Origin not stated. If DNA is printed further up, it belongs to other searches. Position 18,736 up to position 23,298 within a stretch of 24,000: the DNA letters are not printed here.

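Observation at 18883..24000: Giant NACHT/STAND NTPase with Mrr-like nuclease head, wired directly behind a type I R-M specificity gene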

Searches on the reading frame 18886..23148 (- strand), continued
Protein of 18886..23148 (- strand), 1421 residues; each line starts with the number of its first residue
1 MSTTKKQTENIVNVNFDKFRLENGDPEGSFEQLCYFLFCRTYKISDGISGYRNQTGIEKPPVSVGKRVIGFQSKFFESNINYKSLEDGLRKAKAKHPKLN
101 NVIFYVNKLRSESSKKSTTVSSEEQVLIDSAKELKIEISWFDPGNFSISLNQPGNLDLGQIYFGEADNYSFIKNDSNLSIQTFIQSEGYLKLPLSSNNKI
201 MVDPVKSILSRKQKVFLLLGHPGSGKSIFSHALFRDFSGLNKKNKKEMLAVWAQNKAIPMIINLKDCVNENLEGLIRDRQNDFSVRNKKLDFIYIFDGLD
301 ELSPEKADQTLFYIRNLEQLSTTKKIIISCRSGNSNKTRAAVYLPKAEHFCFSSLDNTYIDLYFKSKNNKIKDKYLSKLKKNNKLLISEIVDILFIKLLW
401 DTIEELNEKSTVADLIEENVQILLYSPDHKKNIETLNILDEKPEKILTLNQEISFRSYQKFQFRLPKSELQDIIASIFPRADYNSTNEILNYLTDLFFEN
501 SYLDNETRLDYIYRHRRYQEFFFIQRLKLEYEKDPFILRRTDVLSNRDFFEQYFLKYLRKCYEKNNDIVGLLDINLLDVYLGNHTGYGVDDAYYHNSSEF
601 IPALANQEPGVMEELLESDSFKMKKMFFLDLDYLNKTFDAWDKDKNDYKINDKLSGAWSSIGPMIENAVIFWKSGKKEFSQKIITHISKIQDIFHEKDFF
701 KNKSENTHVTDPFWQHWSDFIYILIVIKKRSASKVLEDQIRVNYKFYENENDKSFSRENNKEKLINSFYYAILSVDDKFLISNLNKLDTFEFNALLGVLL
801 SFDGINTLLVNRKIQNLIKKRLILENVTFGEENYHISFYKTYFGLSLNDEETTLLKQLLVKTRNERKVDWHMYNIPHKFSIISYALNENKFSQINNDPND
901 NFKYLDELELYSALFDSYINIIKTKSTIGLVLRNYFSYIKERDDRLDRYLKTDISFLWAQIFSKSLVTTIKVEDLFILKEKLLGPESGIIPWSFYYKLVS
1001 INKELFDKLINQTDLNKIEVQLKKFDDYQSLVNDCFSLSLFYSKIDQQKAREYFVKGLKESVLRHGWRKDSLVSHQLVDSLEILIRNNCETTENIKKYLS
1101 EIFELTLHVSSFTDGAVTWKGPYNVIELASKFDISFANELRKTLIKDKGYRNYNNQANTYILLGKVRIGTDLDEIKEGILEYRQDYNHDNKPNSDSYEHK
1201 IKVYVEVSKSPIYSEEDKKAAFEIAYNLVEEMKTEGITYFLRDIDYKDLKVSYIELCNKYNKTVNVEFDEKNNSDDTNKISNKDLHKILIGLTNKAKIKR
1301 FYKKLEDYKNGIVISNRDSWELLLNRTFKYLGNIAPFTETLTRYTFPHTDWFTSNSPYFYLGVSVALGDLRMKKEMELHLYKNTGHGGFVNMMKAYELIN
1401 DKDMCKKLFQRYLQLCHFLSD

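Call 75: find_encoding_contigs(protein=P0007, flank=7000, max_places=1)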
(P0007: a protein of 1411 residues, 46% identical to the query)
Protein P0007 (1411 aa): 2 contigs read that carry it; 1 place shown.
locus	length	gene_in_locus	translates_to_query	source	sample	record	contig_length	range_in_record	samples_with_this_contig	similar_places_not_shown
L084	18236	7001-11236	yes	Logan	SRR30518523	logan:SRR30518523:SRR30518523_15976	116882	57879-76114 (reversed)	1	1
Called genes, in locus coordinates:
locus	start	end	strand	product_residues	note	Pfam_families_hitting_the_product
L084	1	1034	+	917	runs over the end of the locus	PF03193:RsgA_GTPase (faint), PF00005:ABC_tran (faint), PF02463:SMC_N (faint), PF13191:AAA_16 (faint), PF13481:AAA_25 (faint), PF13555:AAA_29 (faint), PF13304:AAA_21 (faint), PF17760:UvrA_inter, +1 more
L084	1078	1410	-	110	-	-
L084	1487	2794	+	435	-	PF02151:UVR (faint), PF08459:UvrC_RNaseH_dom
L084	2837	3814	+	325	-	PF01820:Dala_Dala_lig_N, PF01071:GARS_A (faint), PF02655:ATP-grasp_3 (weak), PF07478:Dala_Dala_lig_C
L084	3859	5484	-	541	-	PF00239:Resolvase, PF07508:Recombinase (weak)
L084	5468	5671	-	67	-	-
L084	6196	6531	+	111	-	-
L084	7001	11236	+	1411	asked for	-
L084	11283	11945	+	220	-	-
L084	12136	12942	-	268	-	-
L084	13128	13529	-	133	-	-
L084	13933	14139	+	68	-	-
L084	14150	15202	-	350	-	PF02618:YceG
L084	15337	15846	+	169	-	PF28006:HpsJ (weak), PF05055:DUF677 (faint), PF06103:DUF948, PF04108:ATG17_like (weak)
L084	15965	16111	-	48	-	-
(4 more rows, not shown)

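Call 85: search_protein_families(library=padloc, proteins=[L001:3625-4947:-], max_evalue=0.001)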
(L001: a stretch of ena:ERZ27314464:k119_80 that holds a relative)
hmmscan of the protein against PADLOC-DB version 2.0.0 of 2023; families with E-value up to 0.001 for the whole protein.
L001:3625-4947:- (441 aa): 0 families

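Call 91: find_encoding_contigs(protein=P0012, flank=6000, max_places=1)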
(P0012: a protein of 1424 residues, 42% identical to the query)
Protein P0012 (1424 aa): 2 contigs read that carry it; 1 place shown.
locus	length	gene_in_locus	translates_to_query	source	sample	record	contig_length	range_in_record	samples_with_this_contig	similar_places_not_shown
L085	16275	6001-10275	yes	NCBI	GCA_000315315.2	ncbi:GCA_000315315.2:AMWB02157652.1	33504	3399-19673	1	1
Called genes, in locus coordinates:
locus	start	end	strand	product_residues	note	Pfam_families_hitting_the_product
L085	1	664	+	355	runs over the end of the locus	-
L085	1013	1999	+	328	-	PF02086:MethyltransfD12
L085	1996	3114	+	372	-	PF09566:RE_SacI_N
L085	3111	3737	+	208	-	PF00730:HhH-GPD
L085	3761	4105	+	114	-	-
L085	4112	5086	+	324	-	PF21068:ATPgraspMvdD (faint)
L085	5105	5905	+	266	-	-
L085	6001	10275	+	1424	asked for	PF05729:NACHT (faint), PF24883:NPHP3_N (faint)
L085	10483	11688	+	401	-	PF00155:Aminotran_1_2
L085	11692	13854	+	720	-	PF16927:HisKA_7TM (weak), PF01590:GAF (faint), PF00512:HisKA, PF02518:HATPase_c, PF13581:HATPase_c_2 (weak)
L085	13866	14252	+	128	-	PF00072:Response_reg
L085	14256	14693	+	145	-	PF00072:Response_reg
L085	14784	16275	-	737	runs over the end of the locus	PF05257:CHAP, PF01839:FG-GAP (faint), PF13517:FG-GAP_3 (faint), PF13860:FlgD_ig (faint), PF18962:Por_Secre_tail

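Call 92: find_encoding_contigs(protein=P0025, flank=6000, max_places=1)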
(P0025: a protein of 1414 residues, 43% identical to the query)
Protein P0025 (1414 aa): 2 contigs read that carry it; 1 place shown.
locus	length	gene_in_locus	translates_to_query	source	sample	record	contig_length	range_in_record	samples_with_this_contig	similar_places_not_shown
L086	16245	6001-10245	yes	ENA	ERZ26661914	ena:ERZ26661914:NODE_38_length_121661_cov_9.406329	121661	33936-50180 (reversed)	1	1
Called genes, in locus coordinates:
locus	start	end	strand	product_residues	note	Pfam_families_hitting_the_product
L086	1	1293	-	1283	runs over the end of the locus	-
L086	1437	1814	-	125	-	PF20586:DUF6788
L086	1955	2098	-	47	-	-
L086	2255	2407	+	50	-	-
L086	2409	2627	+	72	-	PF03990:DUF348 (weak)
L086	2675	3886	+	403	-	-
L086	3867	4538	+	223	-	PF14464:Prok-JAB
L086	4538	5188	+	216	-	PF00899:ThiF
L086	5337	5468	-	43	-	-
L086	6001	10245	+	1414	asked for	-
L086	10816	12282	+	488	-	PF00497:SBP_bac_3, PF01464:SLT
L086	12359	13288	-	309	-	PF16261:DUF4915 (weak)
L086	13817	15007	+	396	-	PF00072:Response_reg, PF13432:TPR_16, PF14559:TPR_19, PF14559:TPR_19, PF25063:ARM_TT21_C, PF00515:TPR_1, PF07719:TPR_2, PF13414:TPR_11, +16 more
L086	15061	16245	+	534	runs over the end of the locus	PF07719:TPR_2 (faint), PF24575:TPR_Slam (faint), PF00515:TPR_1 (faint), PF13181:TPR_8 (faint), PF13424:TPR_12 (faint), PF13428:TPR_14 (faint), PF13432:TPR_16 (faint), PF14559:TPR_19 (faint), +1 more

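Call 93: find_encoding_contigs(protein=P0030, flank=6000, max_places=1)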
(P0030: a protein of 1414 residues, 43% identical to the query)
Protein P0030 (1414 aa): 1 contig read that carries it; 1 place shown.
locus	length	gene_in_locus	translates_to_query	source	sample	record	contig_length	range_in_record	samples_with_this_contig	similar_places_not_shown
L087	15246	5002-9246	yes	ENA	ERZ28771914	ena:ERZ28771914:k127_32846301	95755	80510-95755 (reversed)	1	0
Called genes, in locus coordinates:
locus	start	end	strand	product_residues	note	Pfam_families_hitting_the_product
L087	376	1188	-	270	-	PF02899:Phage_int_SAM_1, PF13495:Phage_int_SAM_4, PF00589:Phage_integrase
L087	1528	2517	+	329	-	PF00145:DNA_methylase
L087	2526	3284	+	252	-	PF11463:R-HINP1I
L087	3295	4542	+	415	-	-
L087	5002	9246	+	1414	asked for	PF05729:NACHT (faint)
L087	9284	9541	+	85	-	-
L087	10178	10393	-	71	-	-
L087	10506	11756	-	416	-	-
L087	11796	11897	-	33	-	-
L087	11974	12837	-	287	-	PF00753:Lactamase_B, PF12706:Lactamase_B_2 (weak)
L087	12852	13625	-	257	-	PF01925:TauE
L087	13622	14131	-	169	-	PF00581:Rhodanese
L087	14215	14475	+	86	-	PF02583:Trns_repr_metal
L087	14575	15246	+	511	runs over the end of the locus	PF00534:Glycos_transf_1, PF13692:Glyco_trans_1_4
